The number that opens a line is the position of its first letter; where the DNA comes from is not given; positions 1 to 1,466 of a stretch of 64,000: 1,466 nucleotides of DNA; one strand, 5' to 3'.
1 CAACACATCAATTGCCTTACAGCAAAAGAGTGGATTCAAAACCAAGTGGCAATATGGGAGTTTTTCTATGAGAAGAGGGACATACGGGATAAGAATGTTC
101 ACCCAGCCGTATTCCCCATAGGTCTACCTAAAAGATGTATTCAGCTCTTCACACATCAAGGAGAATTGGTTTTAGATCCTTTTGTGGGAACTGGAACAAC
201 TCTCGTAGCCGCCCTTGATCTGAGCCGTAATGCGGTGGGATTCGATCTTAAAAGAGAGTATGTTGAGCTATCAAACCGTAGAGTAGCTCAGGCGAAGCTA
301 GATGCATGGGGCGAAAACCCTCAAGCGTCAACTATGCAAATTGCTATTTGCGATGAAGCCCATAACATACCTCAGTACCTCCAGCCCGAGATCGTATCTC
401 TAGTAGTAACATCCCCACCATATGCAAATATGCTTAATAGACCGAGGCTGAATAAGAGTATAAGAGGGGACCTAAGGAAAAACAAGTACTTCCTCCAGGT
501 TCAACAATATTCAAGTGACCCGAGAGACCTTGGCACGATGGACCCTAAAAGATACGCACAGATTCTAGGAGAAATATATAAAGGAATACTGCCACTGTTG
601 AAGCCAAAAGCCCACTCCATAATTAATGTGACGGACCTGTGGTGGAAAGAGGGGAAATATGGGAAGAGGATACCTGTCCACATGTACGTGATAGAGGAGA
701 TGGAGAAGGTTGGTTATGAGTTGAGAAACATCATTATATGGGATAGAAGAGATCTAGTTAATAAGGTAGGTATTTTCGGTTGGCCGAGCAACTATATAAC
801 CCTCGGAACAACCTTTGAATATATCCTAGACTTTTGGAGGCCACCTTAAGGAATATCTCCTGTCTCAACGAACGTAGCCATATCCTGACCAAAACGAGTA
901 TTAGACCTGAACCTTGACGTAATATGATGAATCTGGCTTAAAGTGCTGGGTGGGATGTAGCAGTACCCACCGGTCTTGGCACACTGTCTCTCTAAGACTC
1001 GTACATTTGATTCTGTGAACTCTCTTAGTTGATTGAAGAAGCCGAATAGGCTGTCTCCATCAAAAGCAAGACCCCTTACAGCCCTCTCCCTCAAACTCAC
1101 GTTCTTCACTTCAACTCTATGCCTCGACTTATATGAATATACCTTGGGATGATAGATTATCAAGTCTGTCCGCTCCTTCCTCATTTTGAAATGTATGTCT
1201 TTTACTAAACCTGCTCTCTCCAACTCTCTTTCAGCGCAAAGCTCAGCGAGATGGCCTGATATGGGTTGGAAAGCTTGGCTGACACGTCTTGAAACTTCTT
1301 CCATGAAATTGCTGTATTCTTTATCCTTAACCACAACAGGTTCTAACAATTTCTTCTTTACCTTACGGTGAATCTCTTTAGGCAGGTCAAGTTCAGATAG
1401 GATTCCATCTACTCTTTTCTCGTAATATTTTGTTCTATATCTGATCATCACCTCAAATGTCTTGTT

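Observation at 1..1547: Candidate Type II R-M pair: a motif-permuted N4/N6 methyltransferase convergent with an unclassified PD-(D/E)xK protein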

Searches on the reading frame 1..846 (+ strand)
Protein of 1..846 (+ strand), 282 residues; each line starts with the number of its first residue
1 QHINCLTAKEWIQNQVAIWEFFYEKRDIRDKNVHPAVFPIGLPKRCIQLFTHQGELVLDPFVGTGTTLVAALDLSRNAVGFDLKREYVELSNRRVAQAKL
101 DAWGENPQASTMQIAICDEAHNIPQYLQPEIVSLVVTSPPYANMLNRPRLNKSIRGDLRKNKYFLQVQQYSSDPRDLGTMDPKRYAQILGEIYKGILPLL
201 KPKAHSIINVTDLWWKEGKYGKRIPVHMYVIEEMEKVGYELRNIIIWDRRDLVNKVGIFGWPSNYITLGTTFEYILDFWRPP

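Call 4: search_protein_families(library=pfam, proteins=[window:1-846:+], max_evalue=1)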
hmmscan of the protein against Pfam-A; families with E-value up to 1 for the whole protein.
window:1-846:+ (282 aa): 5 families
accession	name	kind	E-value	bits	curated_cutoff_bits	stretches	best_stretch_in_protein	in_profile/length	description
PF01555.25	N6_N4_Mtase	-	9.8e-29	101.3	26.7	2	17-92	142-220/221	DNA methylase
PF01170.24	UPF0020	-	0.0075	16.4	22.3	1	53-109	28-86/197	RMKL-like, methyltransferase domain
PF02086.21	MethyltransfD12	-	0.06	13.5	22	1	51-97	17-64/253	D12 class N6 adenine-specific DNA methyltransferase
PF13649.12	Methyltransf_25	-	0.12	13.5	27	1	57-101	1-47/97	Methyltransferase domain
PF00156.33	Pribosyltran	-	0.29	10.9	26.3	1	56-77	91-112/158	Phosphoribosyl transferase domain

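Call 6: search_protein_families(library=padloc, proteins=[window:1-846:+], max_evalue=1)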
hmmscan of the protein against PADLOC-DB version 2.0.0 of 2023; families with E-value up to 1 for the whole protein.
window:1-846:+ (282 aa): 72 families (the best 25 are shown)
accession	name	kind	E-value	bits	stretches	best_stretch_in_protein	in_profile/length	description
PDLC03363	MTase_II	-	1.1e-112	374.2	1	1-281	24-293/294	Type II methyltransferase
PDLC03353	MTase_II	-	1.6e-40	137.3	2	5-97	162-252/260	Type II methyltransferase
PDLC03350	MTase_II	-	2.1e-40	137.1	2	6-97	209-297/312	Type II methyltransferase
PDLC03371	MTase_II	-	5.5e-25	86.4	2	16-99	173-256/260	Type II methyltransferase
PDLC03387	MTase_II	-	1e-23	81.9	2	31-97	211-277/289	Type II methyltransferase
PDLC03391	MTase_II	-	4.7e-23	79.5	1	31-278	142-377/381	Type II methyltransferase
PDLC03283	MTase_II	-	6.2e-23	79.6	2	19-98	192-274/352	Type II methyltransferase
PDLC03260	MTase_II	-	7.8e-22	75.6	1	5-116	220-328/349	Type II methyltransferase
PDLC03259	MTase_II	-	9.6e-21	72.1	2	7-94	172-254/423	Type II methyltransferase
PDLC03299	MTase_II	-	7.7e-20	69.6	1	17-98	179-260/296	Type II methyltransferase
PDLC03351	MTase_II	-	3e-16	57.5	1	38-146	131-235/348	Type II methyltransferase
PDLC03241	MTase_II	-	3.3e-15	54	1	30-97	368-435/447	Type II methyltransferase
PDLC03305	MTase_II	-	4.2e-15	53.9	1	17-97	171-244/513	Type II methyltransferase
PDLC03339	MTase_II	-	8.6e-15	52.4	1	18-97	194-273/399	Type II methyltransferase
PDLC03295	MTase_II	-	9.3e-14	49.6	1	7-105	176-276/292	Type II methyltransferase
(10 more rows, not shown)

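Call 7: search_protein_families(library=ncbifam, proteins=[window:1-846:+], max_evalue=1)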
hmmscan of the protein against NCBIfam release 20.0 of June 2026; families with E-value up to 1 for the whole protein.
window:1-846:+ (282 aa): 8 families
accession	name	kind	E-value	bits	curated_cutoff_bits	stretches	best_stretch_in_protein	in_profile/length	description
NF050803.1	DnaMtaseCcrMCaul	equivalog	3.7e-12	45.8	830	1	27-99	179-251/350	adenine-specific DNA-methyltransferase CcrM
NF008572.0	PRK11524.1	equivalog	3.2e-11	42.9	292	1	18-98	179-259/294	adenine-specific DNA-methyltransferase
NF010253.0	PRK13699.1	subfamily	5.9e-10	39.2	244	1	32-99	142-209/226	DNA methyltransferase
TIGR01177.1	TIGR01177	hypoth_equivalog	0.0001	21.7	316.55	1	52-143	181-260/330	TIGR01177 family methyltransferase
TIGR02987.1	met_A_Alw26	exception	0.025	13.4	353.5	1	57-144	35-125/523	Alw26I/Eco31I/Esp3I family type II restriction adenine-specific DNA-methyltransferase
NF043040.1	corrin_prot_MT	hypoth_equivalog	0.034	13.6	180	1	45-104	33-92/216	corrinoid protein-associated methyltransferase CpaM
NF040721.1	Trm14_Arch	equivalog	0.087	11.9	280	1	34-84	171-222/370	tRNA (guanine(6)-N2)-methyltransferase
NF000476.1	myrA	exception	0.15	11.6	625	1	55-112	107-169/295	23S rRNA (guanine(748)-N(1))-methyltransferase MyrA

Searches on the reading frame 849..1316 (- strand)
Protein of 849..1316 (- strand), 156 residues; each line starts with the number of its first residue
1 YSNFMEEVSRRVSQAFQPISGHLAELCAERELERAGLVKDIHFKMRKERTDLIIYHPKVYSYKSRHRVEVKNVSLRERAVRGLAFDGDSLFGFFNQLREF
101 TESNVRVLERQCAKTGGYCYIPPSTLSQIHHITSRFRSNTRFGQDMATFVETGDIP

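Call 61: predict_structure(alignment_id=A2)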
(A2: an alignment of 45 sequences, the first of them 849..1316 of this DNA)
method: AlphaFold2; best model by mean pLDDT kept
length: 156 residues; sequences in the alignment: 45
mean_pLDDT: 84.8   pTM: 0.78
mean pLDDT of the five models: 84.8, 82.8, 81.1, 80.3, 79.0
residues with pLDDT >= 90: 76; 70-90: 59; 50-70: 19; < 50: 2
segments of 3 or more residues with pLDDT < 50: none
pLDDT, mean of each block of 10 residues (from residue 1): 67 71 88 96 84 94 93 60 73 84 87 92 92 91 97 92
secondary structure, 60 per line:
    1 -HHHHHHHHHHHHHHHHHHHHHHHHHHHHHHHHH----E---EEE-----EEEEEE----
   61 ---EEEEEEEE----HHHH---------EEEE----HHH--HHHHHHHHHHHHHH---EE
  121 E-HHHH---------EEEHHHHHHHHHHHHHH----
elements in order: H2-34 E43-45 E51-56 E64-71 H76-79 E89-92 H102-115 E119-121 H123-126 E136-138 H139-152

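Call 63: fold_search(model_id=the predicted structure, library=pdb)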
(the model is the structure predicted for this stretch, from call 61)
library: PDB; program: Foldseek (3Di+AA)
matches with E <= 10: 160; with E <= 0.001: 0
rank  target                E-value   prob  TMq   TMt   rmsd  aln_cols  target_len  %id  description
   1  2gb7_C                5.4e-02  0.96  0.57  0.34   6.5       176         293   14  Metal-depleted Ecl18kI in complex with uncleaved, modified DNA (released 2006-06-20)
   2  2fqz_C                5.1e-01  0.60  0.57  0.34   6.3       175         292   14  Metal-depleted Ecl18kI in complex with uncleaved DNA (released 2006-06-20)
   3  2gb7_B                5.7e-01  0.54  0.56  0.33   5.8       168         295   14  Metal-depleted Ecl18kI in complex with uncleaved, modified DNA (released 2006-06-20)
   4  6vm5                  6.1e-01  0.08  0.26  0.12  11.7       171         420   13  Structure of Moraxella osloensis Cap4 SAVED/CARF-domain containing receptor (released 2020-06-17)
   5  2fqz_A                6.5e-01  0.35  0.37  0.22   6.2       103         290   11  Metal-depleted Ecl18kI in complex with uncleaved DNA (released 2006-06-20)
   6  2gb7_A                7.0e-01  0.51  0.57  0.34   6.4       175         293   13  Metal-depleted Ecl18kI in complex with uncleaved, modified DNA (released 2006-06-20)
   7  4pm4_B                7.0e-01  0.02  0.14  0.11  15.4       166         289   13  Structure of a putative periplasmic iron siderophore binding protein (Rv0265c) from Mycobacterium tuberculosis H37Rv (released 2014-06-11)
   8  4j07_C                8.4e-01  0.12  0.24  0.25   8.8        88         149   15  Crystal structure of a PROBABLE RIBOFLAVIN SYNTHASE, BETA CHAIN RIBH (6,7-dimethyl-8-ribityllumazine synthase, DMRL sy (released 2013-03-06)
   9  3u31_A                9.6e-01  0.08  0.19  0.13   6.8        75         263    9  Plasmodium falciparum Sir2A preferentially hydrolyzes medium and long chain fatty acyl lysine (released 2011-11-09)
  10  2fqz_B                1.0e+00  0.41  0.57  0.33   5.7       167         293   14  Metal-depleted Ecl18kI in complex with uncleaved DNA (released 2006-06-20)
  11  4j07_E                1.1e+00  0.10  0.22  0.23   8.9        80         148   12  Crystal structure of a PROBABLE RIBOFLAVIN SYNTHASE, BETA CHAIN RIBH (6,7-dimethyl-8-ribityllumazine synthase, DMRL sy (released 2013-03-06)
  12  4jim_B                1.2e+00  0.08  0.22  0.08   8.6        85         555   14  Native Crystal Structure of N10-Formyltetrahydrofolate Synthetase (released 2013-03-20)
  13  4fil_A                1.2e+00  0.04  0.20  0.14  14.7       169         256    9  Structure of FhuD2 from Staphylococcus Aureus with Bound Ferrioxamine B (released 2013-06-12)
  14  4pm4_A                1.5e+00  0.02  0.15  0.10  14.2       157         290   13  Structure of a putative periplasmic iron siderophore binding protein (Rv0265c) from Mycobacterium tuberculosis H37Rv (released 2014-06-11)
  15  8jb3                  1.7e+00  0.04  0.23  0.10  17.7       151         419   14  Structure and allosteric regulation of the inosine 5'-monophosphate-specific phosphatase ISN1 from Saccharomyces cerevis (released 2024-03-06)
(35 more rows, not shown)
